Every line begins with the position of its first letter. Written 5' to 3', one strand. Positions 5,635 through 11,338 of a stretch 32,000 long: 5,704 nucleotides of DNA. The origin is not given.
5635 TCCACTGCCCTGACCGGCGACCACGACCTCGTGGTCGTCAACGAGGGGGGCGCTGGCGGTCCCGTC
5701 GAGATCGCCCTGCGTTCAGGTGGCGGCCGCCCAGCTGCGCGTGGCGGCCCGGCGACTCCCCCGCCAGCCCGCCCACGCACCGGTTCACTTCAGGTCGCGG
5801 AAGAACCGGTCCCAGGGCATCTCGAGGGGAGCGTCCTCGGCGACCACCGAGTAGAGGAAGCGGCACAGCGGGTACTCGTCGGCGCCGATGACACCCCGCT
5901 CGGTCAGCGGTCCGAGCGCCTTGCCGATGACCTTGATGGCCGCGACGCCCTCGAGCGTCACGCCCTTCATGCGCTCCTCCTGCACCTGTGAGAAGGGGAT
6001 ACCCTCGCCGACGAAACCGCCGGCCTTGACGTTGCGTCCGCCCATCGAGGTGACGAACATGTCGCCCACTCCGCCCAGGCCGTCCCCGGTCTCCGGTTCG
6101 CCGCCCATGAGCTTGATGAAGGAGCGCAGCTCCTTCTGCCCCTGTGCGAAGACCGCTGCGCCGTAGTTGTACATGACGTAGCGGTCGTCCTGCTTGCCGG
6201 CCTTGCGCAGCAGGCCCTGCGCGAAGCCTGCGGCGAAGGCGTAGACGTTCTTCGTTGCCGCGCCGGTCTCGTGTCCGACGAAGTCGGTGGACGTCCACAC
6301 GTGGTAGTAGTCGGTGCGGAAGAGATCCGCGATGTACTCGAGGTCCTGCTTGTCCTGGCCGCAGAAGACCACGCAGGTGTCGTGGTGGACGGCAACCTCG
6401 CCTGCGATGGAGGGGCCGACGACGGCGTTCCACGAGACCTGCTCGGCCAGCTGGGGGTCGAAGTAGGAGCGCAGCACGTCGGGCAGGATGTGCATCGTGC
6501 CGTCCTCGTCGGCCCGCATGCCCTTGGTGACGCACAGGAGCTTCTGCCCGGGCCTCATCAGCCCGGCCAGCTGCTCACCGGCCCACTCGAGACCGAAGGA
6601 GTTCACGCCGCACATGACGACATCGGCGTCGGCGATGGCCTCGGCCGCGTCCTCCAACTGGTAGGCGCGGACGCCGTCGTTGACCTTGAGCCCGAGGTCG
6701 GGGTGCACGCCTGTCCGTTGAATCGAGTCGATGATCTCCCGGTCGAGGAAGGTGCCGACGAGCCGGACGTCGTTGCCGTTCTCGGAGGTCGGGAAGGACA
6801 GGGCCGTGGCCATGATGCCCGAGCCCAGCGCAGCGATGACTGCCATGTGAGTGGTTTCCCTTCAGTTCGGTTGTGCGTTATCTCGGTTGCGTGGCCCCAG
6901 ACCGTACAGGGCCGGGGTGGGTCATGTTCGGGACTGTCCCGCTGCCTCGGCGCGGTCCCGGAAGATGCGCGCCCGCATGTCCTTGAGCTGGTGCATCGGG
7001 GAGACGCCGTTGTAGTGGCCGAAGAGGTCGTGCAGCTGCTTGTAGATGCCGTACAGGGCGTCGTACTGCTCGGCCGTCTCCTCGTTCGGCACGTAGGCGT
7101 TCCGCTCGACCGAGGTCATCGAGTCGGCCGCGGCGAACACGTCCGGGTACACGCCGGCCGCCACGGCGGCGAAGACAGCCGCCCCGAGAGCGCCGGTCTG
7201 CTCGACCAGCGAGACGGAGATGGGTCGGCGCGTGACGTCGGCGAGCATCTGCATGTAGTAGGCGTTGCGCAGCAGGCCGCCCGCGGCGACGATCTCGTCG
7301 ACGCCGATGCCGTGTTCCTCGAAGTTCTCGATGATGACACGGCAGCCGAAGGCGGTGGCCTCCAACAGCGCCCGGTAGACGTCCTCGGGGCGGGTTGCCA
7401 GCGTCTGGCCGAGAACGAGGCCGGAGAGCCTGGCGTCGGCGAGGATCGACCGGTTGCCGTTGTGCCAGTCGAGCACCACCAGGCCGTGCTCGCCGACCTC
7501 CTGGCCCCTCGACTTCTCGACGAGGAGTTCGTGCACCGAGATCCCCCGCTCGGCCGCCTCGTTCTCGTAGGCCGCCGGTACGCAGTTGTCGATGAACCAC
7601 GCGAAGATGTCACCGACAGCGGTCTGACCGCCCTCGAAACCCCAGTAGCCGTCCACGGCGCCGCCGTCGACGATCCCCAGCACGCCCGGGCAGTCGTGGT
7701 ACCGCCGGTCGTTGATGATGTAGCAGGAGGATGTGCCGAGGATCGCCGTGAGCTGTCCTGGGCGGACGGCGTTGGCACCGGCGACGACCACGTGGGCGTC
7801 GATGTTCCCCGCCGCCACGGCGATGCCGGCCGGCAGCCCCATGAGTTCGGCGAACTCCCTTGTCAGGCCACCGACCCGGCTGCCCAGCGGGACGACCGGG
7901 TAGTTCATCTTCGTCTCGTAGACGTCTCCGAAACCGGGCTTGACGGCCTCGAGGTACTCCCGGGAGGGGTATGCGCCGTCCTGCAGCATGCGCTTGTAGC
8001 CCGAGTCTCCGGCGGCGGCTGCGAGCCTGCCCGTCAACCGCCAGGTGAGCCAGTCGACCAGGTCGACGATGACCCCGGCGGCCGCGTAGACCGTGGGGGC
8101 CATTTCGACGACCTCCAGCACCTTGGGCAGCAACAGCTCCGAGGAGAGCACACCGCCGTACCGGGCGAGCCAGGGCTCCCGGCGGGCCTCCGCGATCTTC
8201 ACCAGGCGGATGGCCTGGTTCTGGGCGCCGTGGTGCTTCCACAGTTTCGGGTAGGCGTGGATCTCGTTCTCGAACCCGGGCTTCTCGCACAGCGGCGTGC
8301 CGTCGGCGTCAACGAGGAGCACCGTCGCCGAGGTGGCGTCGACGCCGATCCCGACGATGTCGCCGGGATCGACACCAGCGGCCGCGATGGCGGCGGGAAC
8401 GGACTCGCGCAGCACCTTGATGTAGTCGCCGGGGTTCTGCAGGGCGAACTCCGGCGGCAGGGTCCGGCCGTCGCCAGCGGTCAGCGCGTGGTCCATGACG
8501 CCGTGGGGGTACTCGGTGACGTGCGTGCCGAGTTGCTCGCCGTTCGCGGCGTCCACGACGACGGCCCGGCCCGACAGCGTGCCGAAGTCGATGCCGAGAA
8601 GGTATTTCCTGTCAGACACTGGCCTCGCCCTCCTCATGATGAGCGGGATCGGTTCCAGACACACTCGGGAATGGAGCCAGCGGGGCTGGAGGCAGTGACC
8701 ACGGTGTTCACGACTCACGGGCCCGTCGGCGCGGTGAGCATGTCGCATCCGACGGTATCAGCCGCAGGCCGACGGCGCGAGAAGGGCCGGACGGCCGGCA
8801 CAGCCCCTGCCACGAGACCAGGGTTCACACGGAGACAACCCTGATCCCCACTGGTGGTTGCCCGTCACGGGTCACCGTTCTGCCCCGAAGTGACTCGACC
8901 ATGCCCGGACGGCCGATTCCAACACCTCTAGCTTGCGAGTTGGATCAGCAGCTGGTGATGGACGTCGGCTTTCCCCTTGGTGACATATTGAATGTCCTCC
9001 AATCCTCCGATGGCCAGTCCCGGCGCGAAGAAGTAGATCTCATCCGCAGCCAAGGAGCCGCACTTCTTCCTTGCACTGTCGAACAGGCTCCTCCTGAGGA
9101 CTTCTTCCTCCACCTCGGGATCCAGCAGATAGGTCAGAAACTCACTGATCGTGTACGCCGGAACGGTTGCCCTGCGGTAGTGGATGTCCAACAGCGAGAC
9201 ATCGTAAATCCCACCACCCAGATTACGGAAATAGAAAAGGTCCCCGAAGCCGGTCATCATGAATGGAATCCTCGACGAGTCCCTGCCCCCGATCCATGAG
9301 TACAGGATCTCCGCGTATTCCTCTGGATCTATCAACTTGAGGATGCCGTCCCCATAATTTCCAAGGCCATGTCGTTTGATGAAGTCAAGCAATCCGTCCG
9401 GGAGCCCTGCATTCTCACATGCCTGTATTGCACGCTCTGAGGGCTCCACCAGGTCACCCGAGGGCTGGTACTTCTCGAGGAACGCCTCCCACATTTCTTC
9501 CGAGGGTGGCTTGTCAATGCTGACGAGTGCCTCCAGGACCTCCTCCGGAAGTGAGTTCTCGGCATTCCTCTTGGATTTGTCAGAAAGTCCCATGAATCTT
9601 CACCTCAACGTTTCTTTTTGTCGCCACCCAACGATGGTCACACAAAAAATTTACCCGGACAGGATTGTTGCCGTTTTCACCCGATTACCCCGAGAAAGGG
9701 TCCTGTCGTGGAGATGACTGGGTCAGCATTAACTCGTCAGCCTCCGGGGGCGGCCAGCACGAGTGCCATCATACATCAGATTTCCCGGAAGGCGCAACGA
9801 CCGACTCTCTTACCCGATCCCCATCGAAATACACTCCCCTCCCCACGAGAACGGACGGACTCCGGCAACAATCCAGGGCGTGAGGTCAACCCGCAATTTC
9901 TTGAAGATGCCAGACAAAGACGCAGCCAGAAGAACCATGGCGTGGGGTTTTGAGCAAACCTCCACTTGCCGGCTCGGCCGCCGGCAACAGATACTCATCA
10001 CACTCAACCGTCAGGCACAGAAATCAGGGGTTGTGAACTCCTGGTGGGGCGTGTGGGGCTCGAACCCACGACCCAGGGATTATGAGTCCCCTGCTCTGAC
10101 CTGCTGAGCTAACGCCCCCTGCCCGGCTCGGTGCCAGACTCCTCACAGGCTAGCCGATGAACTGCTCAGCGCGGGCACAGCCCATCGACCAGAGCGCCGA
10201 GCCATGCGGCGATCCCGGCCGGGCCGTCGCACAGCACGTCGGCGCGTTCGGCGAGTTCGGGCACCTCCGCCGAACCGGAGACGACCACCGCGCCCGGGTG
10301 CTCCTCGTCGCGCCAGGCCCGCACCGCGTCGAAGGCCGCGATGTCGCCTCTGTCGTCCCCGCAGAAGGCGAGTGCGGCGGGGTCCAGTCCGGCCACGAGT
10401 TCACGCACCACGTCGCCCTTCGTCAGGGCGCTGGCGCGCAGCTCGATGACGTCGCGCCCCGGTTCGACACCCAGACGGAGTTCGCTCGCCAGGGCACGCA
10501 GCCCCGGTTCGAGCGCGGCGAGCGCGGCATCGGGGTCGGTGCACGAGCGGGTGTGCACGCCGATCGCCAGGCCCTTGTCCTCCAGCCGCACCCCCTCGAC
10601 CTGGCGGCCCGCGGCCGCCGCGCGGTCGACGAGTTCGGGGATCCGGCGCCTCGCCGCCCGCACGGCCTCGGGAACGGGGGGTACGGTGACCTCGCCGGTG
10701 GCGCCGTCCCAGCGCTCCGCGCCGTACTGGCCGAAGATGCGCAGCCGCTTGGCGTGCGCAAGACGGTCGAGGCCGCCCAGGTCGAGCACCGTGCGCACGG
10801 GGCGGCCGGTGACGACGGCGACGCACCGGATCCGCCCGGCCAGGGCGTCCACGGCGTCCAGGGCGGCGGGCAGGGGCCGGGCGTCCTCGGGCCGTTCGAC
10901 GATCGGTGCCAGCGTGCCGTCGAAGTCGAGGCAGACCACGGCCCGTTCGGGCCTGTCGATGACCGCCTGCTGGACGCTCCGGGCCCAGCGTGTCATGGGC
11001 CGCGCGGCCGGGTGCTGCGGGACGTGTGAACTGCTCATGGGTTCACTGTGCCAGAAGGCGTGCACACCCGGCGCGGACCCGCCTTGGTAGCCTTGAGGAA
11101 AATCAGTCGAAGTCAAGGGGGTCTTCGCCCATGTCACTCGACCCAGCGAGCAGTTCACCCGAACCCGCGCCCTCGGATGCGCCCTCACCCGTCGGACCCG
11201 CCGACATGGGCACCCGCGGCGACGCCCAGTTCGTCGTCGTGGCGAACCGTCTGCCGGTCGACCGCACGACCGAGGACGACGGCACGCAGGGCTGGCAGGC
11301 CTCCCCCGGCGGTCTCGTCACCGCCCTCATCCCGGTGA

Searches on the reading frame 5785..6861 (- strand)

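Call 63: search_protein_families(library=pfam, proteins=[window:5785-6861:-], max_evalue=0.00001)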
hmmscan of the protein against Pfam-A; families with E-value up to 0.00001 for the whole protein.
window:5785-6861:- (358 aa): 2 families
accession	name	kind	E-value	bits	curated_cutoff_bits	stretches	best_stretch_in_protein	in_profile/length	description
PF07479.19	NAD_Gly3P_dh_C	-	1.2e-23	84.3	25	1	193-346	1-137/142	NAD-dependent glycerol-3-phosphate dehydrogenase C-terminus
PF01210.29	NAD_Gly3P_dh_N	-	2.7e-16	60.4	23.1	1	9-172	2-156/158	NAD-dependent glycerol-3-phosphate dehydrogenase N-terminus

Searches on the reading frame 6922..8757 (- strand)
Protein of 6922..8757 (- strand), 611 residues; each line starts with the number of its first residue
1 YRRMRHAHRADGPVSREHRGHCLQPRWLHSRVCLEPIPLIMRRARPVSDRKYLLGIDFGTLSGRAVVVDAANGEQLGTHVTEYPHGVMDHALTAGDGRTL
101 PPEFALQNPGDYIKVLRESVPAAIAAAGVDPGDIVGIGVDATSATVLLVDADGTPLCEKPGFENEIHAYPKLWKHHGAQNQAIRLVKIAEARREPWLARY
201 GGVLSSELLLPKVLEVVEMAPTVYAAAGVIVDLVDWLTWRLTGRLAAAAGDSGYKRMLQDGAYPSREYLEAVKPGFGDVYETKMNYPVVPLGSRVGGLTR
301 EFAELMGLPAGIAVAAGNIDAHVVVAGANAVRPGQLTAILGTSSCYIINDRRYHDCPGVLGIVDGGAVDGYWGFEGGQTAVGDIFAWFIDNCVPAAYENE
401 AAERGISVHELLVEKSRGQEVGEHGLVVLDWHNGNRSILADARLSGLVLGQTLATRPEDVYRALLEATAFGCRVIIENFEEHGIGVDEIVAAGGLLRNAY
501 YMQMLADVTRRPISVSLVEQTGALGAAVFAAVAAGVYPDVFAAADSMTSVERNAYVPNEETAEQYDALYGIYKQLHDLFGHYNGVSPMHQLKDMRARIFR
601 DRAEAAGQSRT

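Call 63: search_protein_families(library=pfam, proteins=[window:6922-8757:-], max_evalue=0.00001)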
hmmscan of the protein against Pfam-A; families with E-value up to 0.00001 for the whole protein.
window:6922-8757:- (611 aa): 2 families
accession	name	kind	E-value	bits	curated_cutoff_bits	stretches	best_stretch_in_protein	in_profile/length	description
PF02782.22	FGGY_C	-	1.8e-39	136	27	1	337-534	2-198/198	FGGY family of carbohydrate kinases, C-terminal domain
PF00370.27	FGGY_N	-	1.5e-12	48.1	28.8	1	52-323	1-241/245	FGGY family of carbohydrate kinases, N-terminal domain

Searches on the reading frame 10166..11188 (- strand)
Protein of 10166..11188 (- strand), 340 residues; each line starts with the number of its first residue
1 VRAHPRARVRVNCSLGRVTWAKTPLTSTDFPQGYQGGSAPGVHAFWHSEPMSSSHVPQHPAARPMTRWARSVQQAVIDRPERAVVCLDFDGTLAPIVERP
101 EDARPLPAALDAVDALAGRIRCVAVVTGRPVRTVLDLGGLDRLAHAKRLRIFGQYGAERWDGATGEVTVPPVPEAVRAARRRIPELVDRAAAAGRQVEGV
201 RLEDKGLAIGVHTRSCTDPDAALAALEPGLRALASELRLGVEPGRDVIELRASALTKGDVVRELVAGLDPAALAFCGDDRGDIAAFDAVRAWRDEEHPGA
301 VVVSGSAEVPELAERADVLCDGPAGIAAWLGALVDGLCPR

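Call 7: search_protein_families(library=pfam, proteins=[window:10166-11188:-], max_evalue=0.001)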
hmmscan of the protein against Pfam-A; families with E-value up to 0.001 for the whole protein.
window:10166-11188:- (340 aa): 1 family
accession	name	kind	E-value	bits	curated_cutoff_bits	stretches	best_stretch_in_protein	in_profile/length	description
PF02358.22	Trehalose_PPase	-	3.7e-23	82.3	27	1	86-303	1-216/235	Trehalose-phosphatase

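Call 8: search_protein_families(library=ncbifam, proteins=[window:10166-11188:-], max_evalue=0.00001)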
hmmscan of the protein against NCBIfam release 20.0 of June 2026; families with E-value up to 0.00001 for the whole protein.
window:10166-11188:- (340 aa): 4 families
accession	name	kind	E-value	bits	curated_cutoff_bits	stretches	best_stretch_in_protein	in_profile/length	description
TIGR00685.1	T6PP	equivalog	1.4e-28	100.5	68.05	1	82-334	3-249/250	trehalose-phosphatase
NF011071.0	PRK14501.1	equivalog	4.3e-21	74.8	634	1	62-291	473-693/729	bifunctional alpha,alpha-trehalose-phosphate synthase (UDP-forming)/trehalose-phosphatase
NF007560.0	PRK10187.1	equivalog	1.6e-15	57.1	327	1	86-290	18-210/266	trehalose-phosphatase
TIGR01484.1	HAD-SF-IIB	subfamily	2.9e-06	27.5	41.8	1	85-289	2-215/221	HAD-IIB family hydrolase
